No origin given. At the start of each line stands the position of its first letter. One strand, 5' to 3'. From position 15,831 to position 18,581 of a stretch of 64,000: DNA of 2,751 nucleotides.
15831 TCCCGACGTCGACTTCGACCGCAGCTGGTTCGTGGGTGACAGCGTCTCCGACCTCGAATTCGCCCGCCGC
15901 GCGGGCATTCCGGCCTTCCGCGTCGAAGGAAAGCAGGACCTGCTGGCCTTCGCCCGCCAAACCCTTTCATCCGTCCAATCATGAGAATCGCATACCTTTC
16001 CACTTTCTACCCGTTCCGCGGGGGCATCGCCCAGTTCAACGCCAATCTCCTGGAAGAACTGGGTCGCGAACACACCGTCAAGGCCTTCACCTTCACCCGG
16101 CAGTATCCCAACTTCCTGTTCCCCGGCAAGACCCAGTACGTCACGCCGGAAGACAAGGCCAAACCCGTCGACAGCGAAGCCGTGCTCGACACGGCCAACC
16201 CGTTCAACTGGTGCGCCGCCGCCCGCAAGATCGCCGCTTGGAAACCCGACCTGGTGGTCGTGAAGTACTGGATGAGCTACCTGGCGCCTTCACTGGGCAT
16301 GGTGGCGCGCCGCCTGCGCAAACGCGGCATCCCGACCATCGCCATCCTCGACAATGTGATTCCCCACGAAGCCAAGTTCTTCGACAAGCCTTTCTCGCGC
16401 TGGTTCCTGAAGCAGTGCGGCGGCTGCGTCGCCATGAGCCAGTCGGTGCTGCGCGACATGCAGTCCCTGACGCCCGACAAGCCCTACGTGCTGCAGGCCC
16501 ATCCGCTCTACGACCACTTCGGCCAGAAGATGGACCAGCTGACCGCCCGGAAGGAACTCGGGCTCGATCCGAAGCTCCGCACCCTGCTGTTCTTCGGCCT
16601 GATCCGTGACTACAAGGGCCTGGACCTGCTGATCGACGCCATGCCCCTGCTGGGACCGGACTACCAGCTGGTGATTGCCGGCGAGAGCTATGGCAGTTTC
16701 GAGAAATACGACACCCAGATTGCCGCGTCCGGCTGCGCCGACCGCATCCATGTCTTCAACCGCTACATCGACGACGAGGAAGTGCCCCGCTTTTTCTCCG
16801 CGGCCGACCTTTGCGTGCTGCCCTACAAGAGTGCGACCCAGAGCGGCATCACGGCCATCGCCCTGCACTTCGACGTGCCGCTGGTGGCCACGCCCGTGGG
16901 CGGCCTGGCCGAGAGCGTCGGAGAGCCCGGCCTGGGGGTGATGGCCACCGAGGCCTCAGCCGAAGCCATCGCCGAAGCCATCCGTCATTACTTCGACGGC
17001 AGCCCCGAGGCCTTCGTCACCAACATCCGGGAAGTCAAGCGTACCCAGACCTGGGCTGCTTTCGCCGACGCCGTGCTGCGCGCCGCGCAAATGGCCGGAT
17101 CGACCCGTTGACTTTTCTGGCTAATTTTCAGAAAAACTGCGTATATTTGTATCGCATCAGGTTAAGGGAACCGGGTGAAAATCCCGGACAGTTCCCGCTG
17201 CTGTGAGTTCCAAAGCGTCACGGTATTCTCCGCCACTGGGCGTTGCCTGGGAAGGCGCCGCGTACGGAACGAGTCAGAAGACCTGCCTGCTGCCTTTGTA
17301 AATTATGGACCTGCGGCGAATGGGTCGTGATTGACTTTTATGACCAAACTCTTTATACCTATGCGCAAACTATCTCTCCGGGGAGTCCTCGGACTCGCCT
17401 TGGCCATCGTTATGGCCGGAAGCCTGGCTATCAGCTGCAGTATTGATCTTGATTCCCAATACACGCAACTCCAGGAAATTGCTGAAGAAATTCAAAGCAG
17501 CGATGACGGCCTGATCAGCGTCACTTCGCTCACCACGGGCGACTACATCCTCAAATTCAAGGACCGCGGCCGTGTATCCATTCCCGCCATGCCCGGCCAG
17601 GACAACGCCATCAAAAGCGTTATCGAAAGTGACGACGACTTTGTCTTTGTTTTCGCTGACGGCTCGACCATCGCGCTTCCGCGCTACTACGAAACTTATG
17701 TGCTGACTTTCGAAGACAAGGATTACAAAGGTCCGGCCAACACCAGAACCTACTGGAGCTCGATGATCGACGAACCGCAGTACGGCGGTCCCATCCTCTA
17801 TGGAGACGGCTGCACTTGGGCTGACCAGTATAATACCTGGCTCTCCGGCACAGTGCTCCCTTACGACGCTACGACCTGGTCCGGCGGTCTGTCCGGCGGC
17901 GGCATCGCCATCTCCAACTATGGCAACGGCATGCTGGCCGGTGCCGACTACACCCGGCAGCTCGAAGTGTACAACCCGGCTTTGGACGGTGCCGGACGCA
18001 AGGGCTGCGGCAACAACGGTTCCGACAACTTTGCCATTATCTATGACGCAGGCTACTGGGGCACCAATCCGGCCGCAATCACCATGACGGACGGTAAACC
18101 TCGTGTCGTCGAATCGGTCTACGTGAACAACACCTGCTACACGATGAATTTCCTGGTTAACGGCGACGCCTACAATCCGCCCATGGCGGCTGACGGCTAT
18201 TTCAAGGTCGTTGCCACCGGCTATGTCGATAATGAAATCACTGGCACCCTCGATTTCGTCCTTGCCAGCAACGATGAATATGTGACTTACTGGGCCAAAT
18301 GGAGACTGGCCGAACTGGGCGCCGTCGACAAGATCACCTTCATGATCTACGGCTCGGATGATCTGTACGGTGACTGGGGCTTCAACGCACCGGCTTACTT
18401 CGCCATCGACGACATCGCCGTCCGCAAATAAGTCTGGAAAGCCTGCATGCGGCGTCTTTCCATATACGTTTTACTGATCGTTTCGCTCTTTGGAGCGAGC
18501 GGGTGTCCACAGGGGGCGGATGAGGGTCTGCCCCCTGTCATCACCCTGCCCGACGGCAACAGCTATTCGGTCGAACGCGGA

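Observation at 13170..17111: Compact GDP-D-glycero-alpha-D-manno-heptose biosynthesis cluster with an HddC::GmhB fusion and a GT4 transferase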

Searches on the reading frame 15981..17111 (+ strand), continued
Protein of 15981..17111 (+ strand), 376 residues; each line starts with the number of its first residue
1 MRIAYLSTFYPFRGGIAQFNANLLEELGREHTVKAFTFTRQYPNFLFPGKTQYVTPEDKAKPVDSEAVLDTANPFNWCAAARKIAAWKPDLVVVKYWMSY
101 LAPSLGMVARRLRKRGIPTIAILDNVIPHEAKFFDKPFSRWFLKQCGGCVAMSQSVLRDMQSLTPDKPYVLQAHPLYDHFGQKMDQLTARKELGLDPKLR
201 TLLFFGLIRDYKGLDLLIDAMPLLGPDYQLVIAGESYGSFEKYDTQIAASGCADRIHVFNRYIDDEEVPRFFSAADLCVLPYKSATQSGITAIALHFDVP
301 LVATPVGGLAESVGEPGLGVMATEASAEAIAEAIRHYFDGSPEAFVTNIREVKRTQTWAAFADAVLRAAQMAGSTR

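Call 64: find_encoding_contigs(protein=P0451, flank=6000, max_places=1)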
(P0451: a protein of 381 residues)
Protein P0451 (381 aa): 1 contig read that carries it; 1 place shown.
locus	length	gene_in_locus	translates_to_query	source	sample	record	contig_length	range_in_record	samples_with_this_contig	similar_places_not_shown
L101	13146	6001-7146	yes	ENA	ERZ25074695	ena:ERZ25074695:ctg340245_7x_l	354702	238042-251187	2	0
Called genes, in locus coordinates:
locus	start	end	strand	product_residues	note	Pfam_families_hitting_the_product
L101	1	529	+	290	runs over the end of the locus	PF00583:Acetyltransf_1, PF13508:Acetyltransf_7 (weak), PF13673:Acetyltransf_10 (faint), PF18014:Acetyltransf_18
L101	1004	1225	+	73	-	PF11387:DUF2795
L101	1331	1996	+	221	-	PF01327:Pep_deformylase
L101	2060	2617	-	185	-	PF00578:AhpC-TSA, PF08534:Redoxin, PF13905:Thioredoxin_8 (weak)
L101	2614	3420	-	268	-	PF00288:GHMP_kinases_N, PF08544:GHMP_kinases_C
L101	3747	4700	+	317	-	PF03255:ACCA, PF01039:Carboxyl_trans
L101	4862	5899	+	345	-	PF14870:PSII_BNR (faint), PF02012:BNR (faint), PF15902:Sortilin-Vps10 (weak)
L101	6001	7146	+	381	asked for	PF00534:Glycos_transf_1, PF13692:Glyco_trans_1_4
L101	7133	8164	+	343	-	PF00288:GHMP_kinases_N, PF08544:GHMP_kinases_C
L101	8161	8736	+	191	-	PF13580:SIS_2, PF01380:SIS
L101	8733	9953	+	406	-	PF00483:NTP_transferase, PF12804:NTP_transf_3, PF08645:PNK3P, PF13242:Hydrolase_like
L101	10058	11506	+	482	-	PF03062:MBOAT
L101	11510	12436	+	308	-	PF07611:DUF1574 (faint)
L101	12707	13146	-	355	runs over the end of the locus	PF01595:CNNM, PF00571:CBS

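Call 65: find_encoding_contigs(protein=P0484, flank=6000, max_places=1)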
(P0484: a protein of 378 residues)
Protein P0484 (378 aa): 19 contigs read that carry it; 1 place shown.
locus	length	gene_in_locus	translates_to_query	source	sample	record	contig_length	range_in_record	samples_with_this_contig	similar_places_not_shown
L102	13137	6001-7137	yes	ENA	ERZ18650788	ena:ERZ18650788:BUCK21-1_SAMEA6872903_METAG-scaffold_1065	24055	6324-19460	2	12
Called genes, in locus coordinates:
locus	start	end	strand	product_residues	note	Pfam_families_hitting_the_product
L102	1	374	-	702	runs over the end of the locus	PF07155:ECF-ribofla_trS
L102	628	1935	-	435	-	PF13173:AAA_14, PF13635:DUF4143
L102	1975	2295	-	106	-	-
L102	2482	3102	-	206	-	PF01300:Sua5_yciO_yrdC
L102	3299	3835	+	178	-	PF13858:DUF4199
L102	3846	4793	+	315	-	PF00535:Glycos_transf_2, PF10111:Glyco_tranf_2_2, PF13641:Glyco_tranf_2_3 (weak)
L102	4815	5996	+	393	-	PF00027:cNMP_binding, PF00512:HisKA, PF02518:HATPase_c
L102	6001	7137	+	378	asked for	PF13439:Glyco_transf_4 (faint), PF00534:Glycos_transf_1, PF13692:Glyco_trans_1_4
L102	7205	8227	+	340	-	PF00288:GHMP_kinases_N, PF08544:GHMP_kinases_C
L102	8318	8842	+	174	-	PF14512:TM1586_NiRdase (faint), PF00881:Nitroreductase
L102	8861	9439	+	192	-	PF13580:SIS_2, PF01380:SIS (weak)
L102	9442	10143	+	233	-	PF00483:NTP_transferase, PF12804:NTP_transf_3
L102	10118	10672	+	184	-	PF08645:PNK3P, PF13242:Hydrolase_like (weak)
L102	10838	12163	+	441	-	PF00474:SSF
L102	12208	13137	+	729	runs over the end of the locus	PF12437:GSIII_N, PF00120:Gln-synt_C, PF18318:Gln-synt_C-ter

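Call 66: find_encoding_contigs(protein=P0489, flank=6000, max_places=1)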
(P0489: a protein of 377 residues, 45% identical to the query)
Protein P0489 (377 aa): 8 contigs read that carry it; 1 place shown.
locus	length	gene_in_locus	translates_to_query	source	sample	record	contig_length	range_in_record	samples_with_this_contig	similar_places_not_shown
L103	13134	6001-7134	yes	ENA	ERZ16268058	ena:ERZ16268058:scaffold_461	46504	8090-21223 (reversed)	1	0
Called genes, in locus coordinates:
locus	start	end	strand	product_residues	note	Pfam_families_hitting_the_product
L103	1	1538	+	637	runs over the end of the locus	PF07715:Plug, PF00593:TonB_dep_Rec_b-barrel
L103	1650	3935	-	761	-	PF17678:Glyco_hydro_92N, PF07971:Glyco_hydro_92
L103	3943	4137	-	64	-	-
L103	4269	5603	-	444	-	PF02812:ELFV_dehydrog_N, PF00208:ELFV_dehydrog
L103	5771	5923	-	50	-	-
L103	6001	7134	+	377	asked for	PF13439:Glyco_transf_4, PF13579:Glyco_trans_4_4 (faint), PF00534:Glycos_transf_1, PF13692:Glyco_trans_1_4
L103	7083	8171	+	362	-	PF00288:GHMP_kinases_N, PF08544:GHMP_kinases_C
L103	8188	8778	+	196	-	PF13580:SIS_2, PF01380:SIS (weak)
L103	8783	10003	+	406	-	PF00483:NTP_transferase, PF12804:NTP_transf_3, PF08645:PNK3P (weak), PF13242:Hydrolase_like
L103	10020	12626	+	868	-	PF01624:MutS_I, PF05188:MutS_II, PF05192:MutS_III, PF05190:MutS_IV, PF00488:MutS_V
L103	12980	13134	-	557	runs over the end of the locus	PF04024:PspC, PF22571:LiaI-LiaF-TM_PspC, PF10988:DUF2807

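Call 67: predict_structure(alignment_id=A4)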
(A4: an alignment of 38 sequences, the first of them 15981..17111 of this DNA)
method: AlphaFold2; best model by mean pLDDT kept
length: 376 residues; sequences in the alignment: 38
mean_pLDDT: 92.3   pTM: 0.88
mean pLDDT of the five models: 92.3, 92.1, 91.9, 90.3, 88.9
residues with pLDDT >= 90: 281; 70-90: 79; 50-70: 16; < 50: 0
segments of 3 or more residues with pLDDT < 50: none
pLDDT, mean of each block of 10 residues (from residue 1): 95 85 97 95 68 69 92 94 98 94 97 97 86 90 97 92 96 89 96 98 94 96 98 90 97 97 91 98 85 95 89 88 97 97 95 94 97 76
secondary structure, 60 per line:
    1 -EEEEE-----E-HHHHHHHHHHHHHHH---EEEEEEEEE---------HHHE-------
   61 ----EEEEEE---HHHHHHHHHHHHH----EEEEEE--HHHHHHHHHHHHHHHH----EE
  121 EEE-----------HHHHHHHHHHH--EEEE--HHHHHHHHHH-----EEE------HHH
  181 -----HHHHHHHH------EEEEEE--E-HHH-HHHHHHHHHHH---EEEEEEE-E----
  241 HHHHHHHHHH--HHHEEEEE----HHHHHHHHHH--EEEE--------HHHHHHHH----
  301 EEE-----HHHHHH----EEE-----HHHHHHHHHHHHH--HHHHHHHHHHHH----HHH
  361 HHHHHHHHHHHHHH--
elements in order: E2-6 H14-28 E32-40 E65-70 H74-86 E91-96 H99-114 E119-123 H135-145 E148-151 H154-163 E169-171 H186-193 E200-205 H214-224 E228-234 H241-250 E256-260 H265-274 E277-280 H289-296 E301-303 H309-314 E319-321 H327-339 H342-353 H358-374

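Call 70: fold_search(model_id=the predicted structure, library=pdb)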
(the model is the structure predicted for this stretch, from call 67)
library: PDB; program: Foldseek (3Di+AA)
matches with E <= 10: 1778; with E <= 0.001: 496
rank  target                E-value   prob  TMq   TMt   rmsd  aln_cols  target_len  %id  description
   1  3c4q_A                3.3e-19  1.00  0.73  0.70   6.7       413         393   17  Structure of the retaining glycosyltransferase MshA : The first step in mycothiol biosynthesis. Organism : Corynebacte (released 2008-04-01)
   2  3c4q_B                2.2e-18  1.00  0.71  0.69   6.8       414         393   18  Structure of the retaining glycosyltransferase MshA : The first step in mycothiol biosynthesis. Organism : Corynebacte (released 2008-04-01)
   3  3c48_A                2.9e-18  1.00  0.51  0.48  11.6       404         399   16  Structure of the retaining glycosyltransferase MshA: The first step in mycothiol biosynthesis. Organism: Corynebacteri (released 2008-03-25)
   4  3c48_B                5.3e-18  1.00  0.52  0.50  11.4       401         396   18  Structure of the retaining glycosyltransferase MshA: The first step in mycothiol biosynthesis. Organism: Corynebacteri (released 2008-03-25)
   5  6tvp_B                7.9e-18  1.00  0.75  0.73   6.2       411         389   18  Structure of Mycobacterium smegmatis alpha-maltose-1-phosphate synthase GlgM (released 2020-04-22)
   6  6tvp_A                6.9e-17  1.00  0.76  0.74   6.0       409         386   19  Structure of Mycobacterium smegmatis alpha-maltose-1-phosphate synthase GlgM (released 2020-04-22)
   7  6kih_A                7.7e-17  1.00  0.76  0.72   4.4       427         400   17  Sucrose-phosphate synthase (tll1590) from Thermosynechococcus elongatus (released 2020-05-27)
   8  6kih_B                8.1e-17  1.00  0.72  0.68   6.4       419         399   18  Sucrose-phosphate synthase (tll1590) from Thermosynechococcus elongatus (released 2020-05-27)
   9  3mbo_C                1.3e-16  1.00  0.70  0.71   6.6       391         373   18  Crystal Structure of the Glycosyltransferase BaBshA bound with UDP and L-malate (released 2010-09-29)
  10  3mbo_A                2.0e-16  1.00  0.75  0.75   4.6       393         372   16  Crystal Structure of the Glycosyltransferase BaBshA bound with UDP and L-malate (released 2010-09-29)
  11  6n1x                  1.5e-15  1.00  0.76  0.76   4.2       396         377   13  BshA from Staphylococcus aureus complexed with UDP and N-acetylglucosamine (released 2019-08-21)
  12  6gne_A                1.5e-15  1.00  0.69  0.54   8.0       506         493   13  Catalytic domain of Starch Synthase IV from Arabidopsis thaliana bound to ADP and acarbose (released 2018-07-25)
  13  3mbo_D                2.0e-15  1.00  0.75  0.76   5.0       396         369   16  Crystal Structure of the Glycosyltransferase BaBshA bound with UDP and L-malate (released 2010-09-29)
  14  5d01_B                2.4e-15  1.00  0.70  0.73   6.4       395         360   14  Crystal structure of BshA from B. subtilis complexed with N-acetylglucosaminyl-malate (released 2016-09-07)
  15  5d00_B                2.7e-15  1.00  0.70  0.73   5.9       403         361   14  Crystal structure of BshA from B. subtilis complexed with N-acetylglucosaminyl-malate and UMP (released 2016-09-07)
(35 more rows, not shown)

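Call 85: search_protein_families(library=ncbifam, proteins=[L102:3846-4793:+, L100:8001-9134:+, L098:7305-8000:+], max_evalue=1e-10)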
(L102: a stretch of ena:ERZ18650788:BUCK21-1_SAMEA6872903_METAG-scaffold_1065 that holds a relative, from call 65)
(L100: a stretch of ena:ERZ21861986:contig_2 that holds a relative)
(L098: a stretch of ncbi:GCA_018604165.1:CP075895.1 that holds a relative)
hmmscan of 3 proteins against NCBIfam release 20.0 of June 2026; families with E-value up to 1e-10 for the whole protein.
L102:3846-4793:+ (315 aa): 9 families
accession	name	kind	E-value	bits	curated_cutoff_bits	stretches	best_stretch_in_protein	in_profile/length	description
NF007986.1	PRK10714.1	equivalog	1.5e-54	185.1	529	1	2-310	7-312/316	undecaprenyl-phosphate 4-deoxy-4-formamido-L-arabinose transferase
NF047588.1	GlcsyltransPgfSStrep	equivalog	6.8e-40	137.2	500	1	1-307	1-303/308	glycosyltransferase PgfS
TIGR03937.1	PgaC_IcaA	equivalog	6.4e-16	58.3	422.3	1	2-94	46-135/407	poly-beta-1,6-N-acetyl-D-glucosamine synthase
TIGR04182.1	glyco_TIGR04182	equivalog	8.3e-16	58.2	325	1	2-299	1-287/293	S-layer glycoprotein N-glycosyltransferase AglJ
NF007482.0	PRK10073.1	equivalog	1.6e-13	50.3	423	1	2-117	7-118/334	glycosyltransferase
NF041875.1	EPS_EpsD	equivalog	2.5e-13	50.1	370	1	3-133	1-126/325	exopolysaccharide biosynthesis glycosyltransferase EpsD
TIGR03965.1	mycofact_glyco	equivalog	4.3e-12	45.7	280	1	2-118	75-188/467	mycofactocin biosynthesis glycosyltransferase MftF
TIGR04283.1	glyco_like_mftF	equivalog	1.5e-11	44.4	182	1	3-105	1-93/221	TIGR04283 family arsenosugar biosynthesis glycosyltransferase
NF041391.1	DPhHxTase_Halo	equivalog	7.8e-11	41.4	375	0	11-168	5-154/213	dolichyl-phosphate hexose transferase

L100:8001-9134:+ (377 aa): 2 families
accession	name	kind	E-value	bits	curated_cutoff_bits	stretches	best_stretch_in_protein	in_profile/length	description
TIGR03449.1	mycothiol_MshA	equivalog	1.4e-17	63.8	462.5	1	14-372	21-399/406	D-inositol-3-phosphate glycosyltransferase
NF012028.0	PRK15484.1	subfamily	1.1e-13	51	618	1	184-371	177-373/380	lipopolysaccharide N-acetylglucosaminyltransferase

L098:7305-8000:+ (231 aa): 21 families
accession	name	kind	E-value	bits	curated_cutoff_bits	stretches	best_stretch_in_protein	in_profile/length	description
NF049965.1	GlMnHpPGnyltfHddC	equivalog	5.2e-67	225.7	300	1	1-223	1-217/221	D-glycero-D-manno-heptose 1-phosphate guanosyltransferase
NF052502.1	man1P_GTase_Rv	exception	1.4e-45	155.7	440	1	1-227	1-230/352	mannose-1-phosphate guanylyltransferase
TIGR03992.1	Arch_glmU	subfamily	3.4e-30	105.2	292.1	1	1-223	1-223/393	bifunctional sugar-1-phosphate nucleotidylyltransferase/acetyltransferase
NF041313.1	UDPGP_AglF_Halo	equivalog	2.1e-24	86.3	400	1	1-223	1-230/234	UTP--glucose-1-phosphate uridylyltransferase AglF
TIGR02623.1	G1P_cyt_trans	equivalog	2.1e-21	76.5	300.25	0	83-210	105-228/255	glucose-1-phosphate cytidylyltransferase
TIGR01173.1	glmU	equivalog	5.9e-19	68.2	366.85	1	1-178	1-178/452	bifunctional UDP-N-acetylglucosamine diphosphorylase/glucosamine-1-phosphate N-acetyltransferase GlmU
NF010934.1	PRK14354.1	equivalog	3.1e-16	58.9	450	1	3-178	2-178/447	bifunctional UDP-N-acetylglucosamine diphosphorylase/glucosamine-1-phosphate N-acetyltransferase GlmU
NF010940.0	PRK14360.1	equivalog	3.5e-16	58.8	602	1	4-179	5-183/452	bifunctional UDP-N-acetylglucosamine diphosphorylase/glucosamine-1-phosphate N-acetyltransferase GlmU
NF010935.0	PRK14355.1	equivalog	5.4e-16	58.3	718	1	3-178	6-184/459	bifunctional UDP-N-acetylglucosamine diphosphorylase/glucosamine-1-phosphate N-acetyltransferase GlmU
TIGR02091.1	glgC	equivalog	1.9e-15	56.8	424.9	1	92-224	108-256/364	glucose-1-phosphate adenylyltransferase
NF045761.1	NAMPUrTaseMurU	equivalog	3.7e-15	56.4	250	1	1-141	1-146/226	N-acetylmuramate alpha-1-phosphate uridylyltransferase MurU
NF010932.0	PRK14352.1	equivalog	4.3e-15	55.3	611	1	3-178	9-189/488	bifunctional UDP-N-acetylglucosamine diphosphorylase/glucosamine-1-phosphate N-acetyltransferase GlmU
NF041173.1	Sug_nt_acttase_Thmprot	equivalog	6.8e-15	54.9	600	1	1-176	1-172/405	bifunctional sugar-1-phosphate nucleotidylyltransferase/acetyltransferase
TIGR01208.1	rmlA_long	equivalog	9.2e-15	54.4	320.25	1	3-170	2-172/353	glucose-1-phosphate thymidylyltransferase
NF010933.0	PRK14353.1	equivalog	5.7e-14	51.6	505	1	3-177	8-184/453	bifunctional UDP-N-acetylglucosamine diphosphorylase/glucosamine-1-phosphate N-acetyltransferase GlmU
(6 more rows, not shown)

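Call 87: list_cluster_members(proteins=[P0427, P0459, P0450, P0476, P0484, P0416, P0495, P0403, P0464, P0452])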
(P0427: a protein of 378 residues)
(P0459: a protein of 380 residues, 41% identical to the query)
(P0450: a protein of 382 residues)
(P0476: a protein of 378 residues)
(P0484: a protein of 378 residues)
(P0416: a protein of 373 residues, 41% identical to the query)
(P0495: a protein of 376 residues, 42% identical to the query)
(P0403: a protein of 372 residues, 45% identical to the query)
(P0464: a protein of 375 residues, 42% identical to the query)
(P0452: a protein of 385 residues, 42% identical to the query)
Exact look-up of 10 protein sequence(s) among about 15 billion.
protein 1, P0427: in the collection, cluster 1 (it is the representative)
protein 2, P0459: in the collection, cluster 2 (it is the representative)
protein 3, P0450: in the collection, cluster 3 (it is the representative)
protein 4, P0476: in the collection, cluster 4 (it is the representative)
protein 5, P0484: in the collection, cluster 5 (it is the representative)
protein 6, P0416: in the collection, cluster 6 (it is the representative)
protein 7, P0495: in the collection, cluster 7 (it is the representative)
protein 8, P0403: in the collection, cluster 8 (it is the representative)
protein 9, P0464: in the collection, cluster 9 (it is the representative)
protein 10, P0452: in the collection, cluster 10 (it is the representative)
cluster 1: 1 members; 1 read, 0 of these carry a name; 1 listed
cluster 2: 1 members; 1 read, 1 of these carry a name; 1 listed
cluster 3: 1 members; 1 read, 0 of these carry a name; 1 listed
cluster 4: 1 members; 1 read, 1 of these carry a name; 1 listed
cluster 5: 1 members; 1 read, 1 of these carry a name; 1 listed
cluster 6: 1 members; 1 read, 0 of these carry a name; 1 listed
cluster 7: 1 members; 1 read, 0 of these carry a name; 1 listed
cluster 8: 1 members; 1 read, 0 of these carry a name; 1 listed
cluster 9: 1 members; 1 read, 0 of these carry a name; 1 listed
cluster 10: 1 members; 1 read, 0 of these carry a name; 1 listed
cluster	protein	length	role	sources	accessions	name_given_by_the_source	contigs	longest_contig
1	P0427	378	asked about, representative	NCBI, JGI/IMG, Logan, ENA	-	-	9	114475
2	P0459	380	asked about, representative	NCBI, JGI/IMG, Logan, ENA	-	glycosyltransferase involved in cell wall biosynthesis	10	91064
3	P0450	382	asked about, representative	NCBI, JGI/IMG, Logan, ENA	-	-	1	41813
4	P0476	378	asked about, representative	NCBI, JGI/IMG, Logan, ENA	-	glycosyltransferase involved in cell wall biosynthesis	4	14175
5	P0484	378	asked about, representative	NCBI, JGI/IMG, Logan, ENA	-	glycosyltransferase involved in cell wall biosynthesis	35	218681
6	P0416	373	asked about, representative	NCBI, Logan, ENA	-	-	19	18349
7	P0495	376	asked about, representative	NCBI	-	-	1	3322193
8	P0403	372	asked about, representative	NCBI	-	-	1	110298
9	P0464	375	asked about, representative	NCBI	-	-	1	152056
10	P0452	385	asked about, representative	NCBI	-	-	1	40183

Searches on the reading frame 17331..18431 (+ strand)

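Call 3: search_protein_families(library=pfam, proteins=[window:17331-18431:+])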
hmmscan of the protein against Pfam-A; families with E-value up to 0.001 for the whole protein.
window:17331-18431:+ (366 aa): 1 family
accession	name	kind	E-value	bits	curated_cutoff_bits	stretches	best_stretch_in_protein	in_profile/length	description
PF14717.12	DUF4465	-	6.1e-35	121.6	25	1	191-362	8-176/176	Domain of unknown function (DUF4465)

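Call 4: search_protein_families(library=ncbifam, proteins=[window:17331-18431:+])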
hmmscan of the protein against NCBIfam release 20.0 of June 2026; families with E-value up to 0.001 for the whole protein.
window:17331-18431:+ (366 aa): 0 families
